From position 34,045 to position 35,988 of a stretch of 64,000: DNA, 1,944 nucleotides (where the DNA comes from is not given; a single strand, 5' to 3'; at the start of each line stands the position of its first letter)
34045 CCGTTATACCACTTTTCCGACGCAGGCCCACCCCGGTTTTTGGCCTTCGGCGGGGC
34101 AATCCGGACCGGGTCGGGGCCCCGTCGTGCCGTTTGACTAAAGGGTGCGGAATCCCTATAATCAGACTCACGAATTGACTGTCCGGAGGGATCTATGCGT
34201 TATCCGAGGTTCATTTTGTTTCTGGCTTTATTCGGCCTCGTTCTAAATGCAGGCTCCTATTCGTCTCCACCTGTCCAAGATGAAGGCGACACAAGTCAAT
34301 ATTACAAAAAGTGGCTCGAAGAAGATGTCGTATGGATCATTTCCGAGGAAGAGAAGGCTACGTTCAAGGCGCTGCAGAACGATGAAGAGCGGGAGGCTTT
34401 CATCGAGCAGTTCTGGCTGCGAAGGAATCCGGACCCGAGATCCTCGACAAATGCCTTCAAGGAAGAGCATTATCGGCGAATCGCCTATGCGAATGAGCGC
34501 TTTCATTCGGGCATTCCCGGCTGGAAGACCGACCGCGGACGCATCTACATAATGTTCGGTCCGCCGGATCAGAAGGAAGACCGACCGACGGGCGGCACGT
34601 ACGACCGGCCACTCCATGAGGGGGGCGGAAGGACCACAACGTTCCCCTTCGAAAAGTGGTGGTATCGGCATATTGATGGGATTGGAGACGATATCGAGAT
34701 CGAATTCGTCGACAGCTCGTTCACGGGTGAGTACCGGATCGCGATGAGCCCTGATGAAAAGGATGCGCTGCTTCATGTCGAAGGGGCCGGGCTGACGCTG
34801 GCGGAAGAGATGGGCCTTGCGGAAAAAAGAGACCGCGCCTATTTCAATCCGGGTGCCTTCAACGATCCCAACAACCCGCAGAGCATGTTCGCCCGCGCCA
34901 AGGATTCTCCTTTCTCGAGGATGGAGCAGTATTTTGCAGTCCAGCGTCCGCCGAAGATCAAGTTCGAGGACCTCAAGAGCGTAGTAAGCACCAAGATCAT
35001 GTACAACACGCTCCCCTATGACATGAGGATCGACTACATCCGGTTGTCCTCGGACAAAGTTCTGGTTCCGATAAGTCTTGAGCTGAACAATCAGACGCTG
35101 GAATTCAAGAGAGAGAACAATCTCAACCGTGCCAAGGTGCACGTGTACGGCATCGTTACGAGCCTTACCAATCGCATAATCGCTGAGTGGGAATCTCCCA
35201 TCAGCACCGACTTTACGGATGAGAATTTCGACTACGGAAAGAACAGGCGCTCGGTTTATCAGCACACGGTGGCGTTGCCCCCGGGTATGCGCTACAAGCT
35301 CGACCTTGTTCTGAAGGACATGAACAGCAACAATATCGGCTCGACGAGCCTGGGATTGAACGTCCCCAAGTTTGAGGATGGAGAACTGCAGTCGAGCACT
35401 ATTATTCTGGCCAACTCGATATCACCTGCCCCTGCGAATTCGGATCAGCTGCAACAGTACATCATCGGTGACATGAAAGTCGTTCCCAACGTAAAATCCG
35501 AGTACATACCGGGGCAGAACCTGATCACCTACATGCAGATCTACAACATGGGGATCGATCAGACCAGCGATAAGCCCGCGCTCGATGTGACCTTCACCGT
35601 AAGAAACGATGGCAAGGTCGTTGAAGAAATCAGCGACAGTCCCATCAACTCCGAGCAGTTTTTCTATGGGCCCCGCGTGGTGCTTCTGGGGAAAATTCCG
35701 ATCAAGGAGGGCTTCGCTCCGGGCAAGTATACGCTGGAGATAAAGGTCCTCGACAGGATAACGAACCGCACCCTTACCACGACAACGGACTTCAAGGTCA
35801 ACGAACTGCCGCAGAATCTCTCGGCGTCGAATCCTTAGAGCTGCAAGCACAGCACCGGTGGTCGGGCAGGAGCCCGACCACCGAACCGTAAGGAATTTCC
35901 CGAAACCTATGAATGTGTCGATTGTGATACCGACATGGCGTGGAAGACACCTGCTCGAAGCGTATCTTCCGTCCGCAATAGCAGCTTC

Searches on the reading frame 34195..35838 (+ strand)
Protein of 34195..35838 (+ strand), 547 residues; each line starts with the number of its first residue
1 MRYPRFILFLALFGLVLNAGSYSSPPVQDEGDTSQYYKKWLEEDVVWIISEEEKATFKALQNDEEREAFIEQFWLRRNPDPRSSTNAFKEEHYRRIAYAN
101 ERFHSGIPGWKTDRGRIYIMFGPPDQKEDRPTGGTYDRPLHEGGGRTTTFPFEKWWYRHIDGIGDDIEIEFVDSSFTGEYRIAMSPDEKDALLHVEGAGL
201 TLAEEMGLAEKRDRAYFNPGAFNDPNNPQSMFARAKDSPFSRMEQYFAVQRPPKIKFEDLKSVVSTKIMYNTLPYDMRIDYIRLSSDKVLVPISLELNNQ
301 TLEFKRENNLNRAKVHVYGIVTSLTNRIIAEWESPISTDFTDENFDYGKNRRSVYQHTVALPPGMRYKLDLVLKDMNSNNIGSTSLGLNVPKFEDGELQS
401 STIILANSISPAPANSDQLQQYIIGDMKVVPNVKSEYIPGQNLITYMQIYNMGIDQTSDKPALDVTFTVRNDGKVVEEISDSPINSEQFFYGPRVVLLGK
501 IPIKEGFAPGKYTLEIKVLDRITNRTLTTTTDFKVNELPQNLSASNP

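Call 38: find_encoding_contigs(protein=window:34195-35838:+, flank=10000, max_places=1)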
Protein window:34195-35838:+ (547 aa): 21 contigs read that carry it; 1 place shown.
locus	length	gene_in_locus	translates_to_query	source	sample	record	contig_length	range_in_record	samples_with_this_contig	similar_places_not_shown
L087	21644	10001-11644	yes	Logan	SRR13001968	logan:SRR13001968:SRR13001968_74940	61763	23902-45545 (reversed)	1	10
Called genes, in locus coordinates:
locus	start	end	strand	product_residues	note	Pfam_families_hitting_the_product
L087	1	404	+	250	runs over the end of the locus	PF00005:ABC_tran, PF13304:AAA_21 (weak)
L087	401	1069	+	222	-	PF01061:ABC2_membrane, PF03379:CcmB, PF12698:ABC2_membrane_3, PF12730:ABC2_membrane_4, PF12679:ABC2_membrane_2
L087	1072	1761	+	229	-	PF01578:Cytochrom_C_asm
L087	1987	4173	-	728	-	PF02730:AFOR_N, PF01314:AFOR_C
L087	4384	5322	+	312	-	PF02129:Peptidase_S15 (faint), PF00561:Abhydrolase_1 (faint), PF12146:Hydrolase_4, PF12697:Abhydrolase_6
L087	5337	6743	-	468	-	PF05195:AMP_N, PF00557:Peptidase_M24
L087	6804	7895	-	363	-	PF00579:tRNA-synt_1b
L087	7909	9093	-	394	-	PF02771:Acyl-CoA_dh_N, PF02770:Acyl-CoA_dh_M, PF00441:Acyl-CoA_dh_1, PF08028:Acyl-CoA_dh_2, PF22924:ACOX_C_alpha1 (faint)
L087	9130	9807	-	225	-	PF01738:DLH, PF00561:Abhydrolase_1 (weak), PF12697:Abhydrolase_6 (faint), PF00326:Peptidase_S9 (faint), PF12146:Hydrolase_4 (weak), PF02230:Abhydrolase_2, PF12695:Abhydrolase_5, PF08840:BAAT_C (faint)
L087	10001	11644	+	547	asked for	PF20094:GWxTD_dom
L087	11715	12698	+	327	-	PF00535:Glycos_transf_2, PF13641:Glyco_tranf_2_3, PF13506:Glyco_transf_21 (faint), PF13632:Glyco_trans_2_3 (weak)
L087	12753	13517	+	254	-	PF00535:Glycos_transf_2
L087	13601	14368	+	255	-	PF00483:NTP_transferase, PF12804:NTP_transf_3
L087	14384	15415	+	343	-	PF01073:3Beta_HSD, PF01370:Epimerase, PF02719:Polysacc_synt_2, PF04321:RmlD_sub_bind, PF07993:NAD_binding_4, PF13460:NAD_binding_10, PF16363:GDP_Man_Dehyd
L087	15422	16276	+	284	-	PF01370:Epimerase, PF02719:Polysacc_synt_2 (faint), PF04321:RmlD_sub_bind, PF16363:GDP_Man_Dehyd, PF01073:3Beta_HSD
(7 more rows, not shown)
